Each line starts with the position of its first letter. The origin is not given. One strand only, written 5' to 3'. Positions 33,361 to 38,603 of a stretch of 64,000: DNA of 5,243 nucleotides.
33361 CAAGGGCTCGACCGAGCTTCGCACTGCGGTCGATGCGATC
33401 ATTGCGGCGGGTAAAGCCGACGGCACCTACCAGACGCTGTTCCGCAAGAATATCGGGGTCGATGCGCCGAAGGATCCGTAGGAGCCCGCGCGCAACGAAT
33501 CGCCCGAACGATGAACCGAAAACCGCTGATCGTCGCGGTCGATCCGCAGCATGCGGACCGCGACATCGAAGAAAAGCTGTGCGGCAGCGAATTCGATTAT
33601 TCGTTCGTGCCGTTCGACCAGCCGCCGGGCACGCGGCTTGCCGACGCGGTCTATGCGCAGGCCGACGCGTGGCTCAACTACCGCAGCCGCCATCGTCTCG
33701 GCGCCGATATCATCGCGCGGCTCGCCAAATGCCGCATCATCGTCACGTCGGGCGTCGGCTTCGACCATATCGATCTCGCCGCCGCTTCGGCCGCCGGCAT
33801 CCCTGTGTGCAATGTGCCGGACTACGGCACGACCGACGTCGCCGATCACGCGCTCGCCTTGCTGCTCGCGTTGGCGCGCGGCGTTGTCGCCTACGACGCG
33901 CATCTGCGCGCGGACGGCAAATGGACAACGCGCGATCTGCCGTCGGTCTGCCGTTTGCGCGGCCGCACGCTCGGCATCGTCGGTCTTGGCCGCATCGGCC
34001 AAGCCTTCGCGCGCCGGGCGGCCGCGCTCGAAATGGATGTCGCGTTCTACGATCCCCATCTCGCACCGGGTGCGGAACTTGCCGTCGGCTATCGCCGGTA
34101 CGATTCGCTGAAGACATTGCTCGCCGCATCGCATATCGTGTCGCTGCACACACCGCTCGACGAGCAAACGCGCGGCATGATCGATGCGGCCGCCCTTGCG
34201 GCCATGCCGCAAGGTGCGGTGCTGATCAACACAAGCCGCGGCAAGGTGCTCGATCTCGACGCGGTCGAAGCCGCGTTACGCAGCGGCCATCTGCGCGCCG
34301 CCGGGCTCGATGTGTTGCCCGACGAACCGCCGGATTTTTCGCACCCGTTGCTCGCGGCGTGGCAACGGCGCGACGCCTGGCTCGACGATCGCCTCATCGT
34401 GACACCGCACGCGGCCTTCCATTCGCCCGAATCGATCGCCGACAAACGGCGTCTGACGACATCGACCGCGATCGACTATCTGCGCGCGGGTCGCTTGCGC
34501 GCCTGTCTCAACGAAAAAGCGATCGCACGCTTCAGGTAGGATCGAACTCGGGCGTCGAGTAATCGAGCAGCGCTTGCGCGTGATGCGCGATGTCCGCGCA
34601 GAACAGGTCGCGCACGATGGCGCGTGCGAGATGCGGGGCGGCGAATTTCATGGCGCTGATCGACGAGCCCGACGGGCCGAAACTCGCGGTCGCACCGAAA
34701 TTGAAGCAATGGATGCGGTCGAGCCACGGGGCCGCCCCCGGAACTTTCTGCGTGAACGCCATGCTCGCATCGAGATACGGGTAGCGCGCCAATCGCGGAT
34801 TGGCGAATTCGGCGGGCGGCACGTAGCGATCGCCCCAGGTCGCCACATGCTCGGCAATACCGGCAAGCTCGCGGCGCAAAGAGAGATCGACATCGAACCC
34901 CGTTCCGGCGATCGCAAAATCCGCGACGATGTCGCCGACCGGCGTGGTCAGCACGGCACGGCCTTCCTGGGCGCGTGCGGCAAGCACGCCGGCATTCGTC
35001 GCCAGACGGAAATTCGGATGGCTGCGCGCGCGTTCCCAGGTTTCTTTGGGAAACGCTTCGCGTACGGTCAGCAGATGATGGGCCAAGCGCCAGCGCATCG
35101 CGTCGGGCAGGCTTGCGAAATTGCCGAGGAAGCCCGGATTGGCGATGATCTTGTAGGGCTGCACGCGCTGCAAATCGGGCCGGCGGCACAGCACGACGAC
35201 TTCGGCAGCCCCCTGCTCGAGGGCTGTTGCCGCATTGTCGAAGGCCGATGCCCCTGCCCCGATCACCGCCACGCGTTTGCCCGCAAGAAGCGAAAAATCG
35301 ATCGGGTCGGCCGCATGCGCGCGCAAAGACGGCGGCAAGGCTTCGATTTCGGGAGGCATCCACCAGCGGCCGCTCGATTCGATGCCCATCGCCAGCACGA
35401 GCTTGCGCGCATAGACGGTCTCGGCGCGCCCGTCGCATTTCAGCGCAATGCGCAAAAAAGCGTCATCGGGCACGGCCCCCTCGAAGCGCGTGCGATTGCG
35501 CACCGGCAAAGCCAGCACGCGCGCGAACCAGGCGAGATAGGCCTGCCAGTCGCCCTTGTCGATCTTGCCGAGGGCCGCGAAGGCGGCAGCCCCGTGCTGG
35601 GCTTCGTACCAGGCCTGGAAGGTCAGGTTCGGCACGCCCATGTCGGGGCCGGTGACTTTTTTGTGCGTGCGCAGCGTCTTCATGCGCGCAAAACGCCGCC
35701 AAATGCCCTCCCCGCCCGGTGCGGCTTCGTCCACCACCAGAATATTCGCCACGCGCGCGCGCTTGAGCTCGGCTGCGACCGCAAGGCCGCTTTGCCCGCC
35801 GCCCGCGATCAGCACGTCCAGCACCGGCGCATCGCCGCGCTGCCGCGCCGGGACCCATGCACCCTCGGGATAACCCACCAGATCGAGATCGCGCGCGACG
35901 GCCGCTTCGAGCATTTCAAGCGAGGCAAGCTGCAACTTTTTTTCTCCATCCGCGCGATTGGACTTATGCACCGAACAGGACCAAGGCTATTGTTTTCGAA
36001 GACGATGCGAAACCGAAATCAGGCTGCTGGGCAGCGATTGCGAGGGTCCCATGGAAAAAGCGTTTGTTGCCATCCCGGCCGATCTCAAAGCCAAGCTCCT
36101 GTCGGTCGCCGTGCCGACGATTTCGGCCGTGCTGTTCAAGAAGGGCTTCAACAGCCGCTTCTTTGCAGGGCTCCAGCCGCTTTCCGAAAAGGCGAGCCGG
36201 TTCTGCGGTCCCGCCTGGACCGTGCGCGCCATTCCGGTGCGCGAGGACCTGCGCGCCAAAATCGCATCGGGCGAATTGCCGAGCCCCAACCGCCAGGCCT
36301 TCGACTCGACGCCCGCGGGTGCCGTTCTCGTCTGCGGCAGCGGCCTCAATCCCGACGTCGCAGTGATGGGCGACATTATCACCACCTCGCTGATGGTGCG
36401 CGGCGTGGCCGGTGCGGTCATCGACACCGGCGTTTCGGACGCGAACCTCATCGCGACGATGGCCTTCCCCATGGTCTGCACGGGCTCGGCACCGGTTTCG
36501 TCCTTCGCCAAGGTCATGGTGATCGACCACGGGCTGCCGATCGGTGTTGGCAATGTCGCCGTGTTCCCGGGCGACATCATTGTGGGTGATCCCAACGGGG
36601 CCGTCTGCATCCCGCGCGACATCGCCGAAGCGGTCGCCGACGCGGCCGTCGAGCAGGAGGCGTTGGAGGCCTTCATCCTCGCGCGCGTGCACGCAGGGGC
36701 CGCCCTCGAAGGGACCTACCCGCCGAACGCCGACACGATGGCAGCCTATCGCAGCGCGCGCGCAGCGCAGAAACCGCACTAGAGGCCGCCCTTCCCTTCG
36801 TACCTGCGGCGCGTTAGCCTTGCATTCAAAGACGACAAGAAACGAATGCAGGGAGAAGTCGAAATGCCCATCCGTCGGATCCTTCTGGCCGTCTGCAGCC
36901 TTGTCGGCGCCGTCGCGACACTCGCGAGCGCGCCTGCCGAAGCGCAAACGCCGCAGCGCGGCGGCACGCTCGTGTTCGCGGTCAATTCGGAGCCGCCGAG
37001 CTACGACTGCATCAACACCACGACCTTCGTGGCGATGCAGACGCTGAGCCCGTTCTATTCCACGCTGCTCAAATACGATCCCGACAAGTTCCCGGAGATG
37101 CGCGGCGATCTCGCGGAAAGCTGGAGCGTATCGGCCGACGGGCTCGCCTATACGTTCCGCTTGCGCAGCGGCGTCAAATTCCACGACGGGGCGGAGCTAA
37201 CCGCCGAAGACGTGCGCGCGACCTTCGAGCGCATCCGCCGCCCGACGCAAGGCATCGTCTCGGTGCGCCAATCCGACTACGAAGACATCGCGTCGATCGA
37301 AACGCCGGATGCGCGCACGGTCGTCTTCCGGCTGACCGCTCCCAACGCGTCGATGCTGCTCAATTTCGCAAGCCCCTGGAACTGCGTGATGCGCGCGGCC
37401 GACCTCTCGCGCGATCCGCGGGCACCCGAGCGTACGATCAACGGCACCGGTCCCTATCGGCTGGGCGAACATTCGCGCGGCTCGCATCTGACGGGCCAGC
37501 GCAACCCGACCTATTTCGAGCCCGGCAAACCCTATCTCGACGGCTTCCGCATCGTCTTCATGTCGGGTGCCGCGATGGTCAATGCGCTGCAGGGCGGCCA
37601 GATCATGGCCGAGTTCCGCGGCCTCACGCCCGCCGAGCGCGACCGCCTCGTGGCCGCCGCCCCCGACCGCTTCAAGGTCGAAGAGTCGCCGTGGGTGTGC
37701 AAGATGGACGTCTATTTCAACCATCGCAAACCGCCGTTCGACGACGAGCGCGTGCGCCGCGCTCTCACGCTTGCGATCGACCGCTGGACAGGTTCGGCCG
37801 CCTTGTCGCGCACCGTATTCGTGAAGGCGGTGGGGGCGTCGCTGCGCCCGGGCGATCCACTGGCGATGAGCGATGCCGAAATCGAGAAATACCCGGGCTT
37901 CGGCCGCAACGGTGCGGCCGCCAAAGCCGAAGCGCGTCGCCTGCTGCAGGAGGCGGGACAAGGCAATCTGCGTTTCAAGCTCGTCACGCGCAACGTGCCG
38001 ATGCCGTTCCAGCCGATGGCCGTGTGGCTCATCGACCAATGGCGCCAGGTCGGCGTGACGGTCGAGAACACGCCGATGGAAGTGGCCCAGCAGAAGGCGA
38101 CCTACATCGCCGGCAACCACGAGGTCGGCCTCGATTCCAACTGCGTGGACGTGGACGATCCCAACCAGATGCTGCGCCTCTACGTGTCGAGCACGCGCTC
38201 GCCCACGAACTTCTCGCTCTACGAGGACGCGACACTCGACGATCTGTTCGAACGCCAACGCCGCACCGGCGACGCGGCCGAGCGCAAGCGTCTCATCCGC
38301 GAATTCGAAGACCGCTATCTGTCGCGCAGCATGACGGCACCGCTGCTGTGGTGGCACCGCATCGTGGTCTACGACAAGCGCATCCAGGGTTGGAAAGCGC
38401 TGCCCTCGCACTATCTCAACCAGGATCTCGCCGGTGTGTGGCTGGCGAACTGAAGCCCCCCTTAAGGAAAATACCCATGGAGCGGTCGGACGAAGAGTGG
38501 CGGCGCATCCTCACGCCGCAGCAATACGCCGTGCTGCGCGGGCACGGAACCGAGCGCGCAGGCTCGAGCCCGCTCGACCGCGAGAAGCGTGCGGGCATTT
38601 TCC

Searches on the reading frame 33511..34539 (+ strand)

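Call 17: search_protein_families(library=pfam, proteins=[window:33511-34539:+], max_evalue=0.00001)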
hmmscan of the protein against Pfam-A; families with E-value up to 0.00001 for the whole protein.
window:33511-34539:+ (342 aa): 3 families
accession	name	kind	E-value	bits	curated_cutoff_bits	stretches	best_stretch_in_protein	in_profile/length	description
PF02826.25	2-Hacid_dh_C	-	1.2e-52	178.3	25.1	1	115-302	1-178/178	D-isomer specific 2-hydroxyacid dehydrogenase, NAD binding domain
PF00389.36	2-Hacid_dh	-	3e-19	69.5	24.6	1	41-334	31-134/134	D-isomer specific 2-hydroxyacid dehydrogenase, catalytic domain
PF03446.21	NAD_binding_2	-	1.5e-06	28.8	21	1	154-262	2-113/161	NAD binding domain of 6-phosphogluconate dehydrogenase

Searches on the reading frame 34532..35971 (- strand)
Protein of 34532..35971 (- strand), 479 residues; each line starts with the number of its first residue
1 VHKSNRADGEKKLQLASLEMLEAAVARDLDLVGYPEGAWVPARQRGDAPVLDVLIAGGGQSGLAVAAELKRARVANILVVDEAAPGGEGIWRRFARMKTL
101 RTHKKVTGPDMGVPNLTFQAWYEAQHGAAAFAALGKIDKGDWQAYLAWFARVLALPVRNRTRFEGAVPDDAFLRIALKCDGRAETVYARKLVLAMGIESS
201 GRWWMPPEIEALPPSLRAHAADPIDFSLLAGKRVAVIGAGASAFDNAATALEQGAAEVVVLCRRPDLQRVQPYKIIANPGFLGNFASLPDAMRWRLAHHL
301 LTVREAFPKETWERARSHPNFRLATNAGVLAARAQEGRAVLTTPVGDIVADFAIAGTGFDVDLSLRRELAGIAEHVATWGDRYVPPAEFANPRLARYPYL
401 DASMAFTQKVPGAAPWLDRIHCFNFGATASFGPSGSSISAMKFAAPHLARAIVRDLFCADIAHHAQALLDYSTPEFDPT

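Call 12: search_protein_families(library=pfam, proteins=[window:34532-35971:-], max_evalue=0.00001)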
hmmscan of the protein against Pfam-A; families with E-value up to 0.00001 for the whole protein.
window:34532-35971:- (479 aa): 4 families
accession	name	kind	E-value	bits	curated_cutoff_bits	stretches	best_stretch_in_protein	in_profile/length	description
PF13738.12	Pyr_redox_3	-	1.5e-12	47.8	30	1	54-275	1-208/305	Pyridine nucleotide-disulphide oxidoreductase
PF07992.20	Pyr_redox_2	-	2e-09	37.7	26.1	1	52-273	2-183/291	Pyridine nucleotide-disulphide oxidoreductase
PF13434.12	Lys_Orn_oxgnase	-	5.1e-09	36.2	21.3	1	139-296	94-257/339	L-lysine 6-monooxygenase/L-ornithine 5-monooxygenase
PF13454.12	NAD_binding_9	-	4.5e-08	33.7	21.8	1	55-196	2-153/155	FAD-NAD(P)-binding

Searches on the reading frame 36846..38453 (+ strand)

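Call 12: search_protein_families(library=pfam, proteins=[window:36846-38453:+], max_evalue=0.00001)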
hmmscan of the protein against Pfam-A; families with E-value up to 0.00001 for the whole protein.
window:36846-38453:+ (535 aa): 1 family
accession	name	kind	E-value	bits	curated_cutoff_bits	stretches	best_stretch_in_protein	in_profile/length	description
PF00496.27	SBP_bac_5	-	8.3e-67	226.3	32.4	1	85-452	2-366/368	Bacterial extracellular solute-binding proteins, family 5 Middle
